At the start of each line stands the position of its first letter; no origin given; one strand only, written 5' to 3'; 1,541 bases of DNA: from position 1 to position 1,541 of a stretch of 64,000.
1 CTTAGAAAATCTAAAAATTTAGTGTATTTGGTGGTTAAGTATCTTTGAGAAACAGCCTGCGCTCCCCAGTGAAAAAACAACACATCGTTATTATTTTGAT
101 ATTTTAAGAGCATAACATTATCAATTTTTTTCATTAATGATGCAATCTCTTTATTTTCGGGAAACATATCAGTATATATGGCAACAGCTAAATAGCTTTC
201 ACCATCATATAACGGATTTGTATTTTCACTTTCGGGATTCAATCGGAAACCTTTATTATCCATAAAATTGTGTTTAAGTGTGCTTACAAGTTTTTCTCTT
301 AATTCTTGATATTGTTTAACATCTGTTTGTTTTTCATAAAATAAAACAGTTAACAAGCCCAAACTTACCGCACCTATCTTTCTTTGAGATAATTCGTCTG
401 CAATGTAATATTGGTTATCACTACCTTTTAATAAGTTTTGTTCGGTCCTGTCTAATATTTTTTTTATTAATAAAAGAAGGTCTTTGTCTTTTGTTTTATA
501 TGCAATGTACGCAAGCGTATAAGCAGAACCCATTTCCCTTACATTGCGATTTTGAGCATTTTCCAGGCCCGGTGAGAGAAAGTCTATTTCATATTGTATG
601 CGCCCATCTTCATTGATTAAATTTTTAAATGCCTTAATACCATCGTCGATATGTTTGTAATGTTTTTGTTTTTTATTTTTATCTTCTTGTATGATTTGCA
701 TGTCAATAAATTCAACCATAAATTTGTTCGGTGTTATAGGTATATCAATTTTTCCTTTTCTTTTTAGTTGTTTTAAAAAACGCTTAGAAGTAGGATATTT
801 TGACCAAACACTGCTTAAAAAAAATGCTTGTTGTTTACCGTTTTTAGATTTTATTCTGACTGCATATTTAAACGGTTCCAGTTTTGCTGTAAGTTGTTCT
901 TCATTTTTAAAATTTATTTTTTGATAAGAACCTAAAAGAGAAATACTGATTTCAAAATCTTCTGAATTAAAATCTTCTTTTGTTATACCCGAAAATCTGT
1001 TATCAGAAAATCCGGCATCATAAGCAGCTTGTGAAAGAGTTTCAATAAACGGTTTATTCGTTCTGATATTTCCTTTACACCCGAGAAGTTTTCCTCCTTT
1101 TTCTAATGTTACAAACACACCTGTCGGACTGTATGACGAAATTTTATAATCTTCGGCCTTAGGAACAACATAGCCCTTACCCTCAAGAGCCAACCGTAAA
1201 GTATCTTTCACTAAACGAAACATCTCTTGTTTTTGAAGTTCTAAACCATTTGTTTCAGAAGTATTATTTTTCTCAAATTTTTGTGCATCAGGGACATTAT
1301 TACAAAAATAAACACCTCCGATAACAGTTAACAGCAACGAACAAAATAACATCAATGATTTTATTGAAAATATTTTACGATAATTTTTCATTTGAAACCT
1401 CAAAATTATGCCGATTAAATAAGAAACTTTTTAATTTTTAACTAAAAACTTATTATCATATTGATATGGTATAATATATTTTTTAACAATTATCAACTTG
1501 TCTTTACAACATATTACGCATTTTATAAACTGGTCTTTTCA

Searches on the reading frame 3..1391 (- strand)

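Call 92: search_protein_families(library=pfam, proteins=[window:3-1391:-], max_evalue=0.00001)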
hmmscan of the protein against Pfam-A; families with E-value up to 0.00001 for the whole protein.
window:3-1391:- (463 aa): 1 family
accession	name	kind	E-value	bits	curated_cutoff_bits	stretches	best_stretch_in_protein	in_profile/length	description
PF01871.22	AMMECR1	-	1.2e-22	80.6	25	1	69-216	12-149/168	AMMECR1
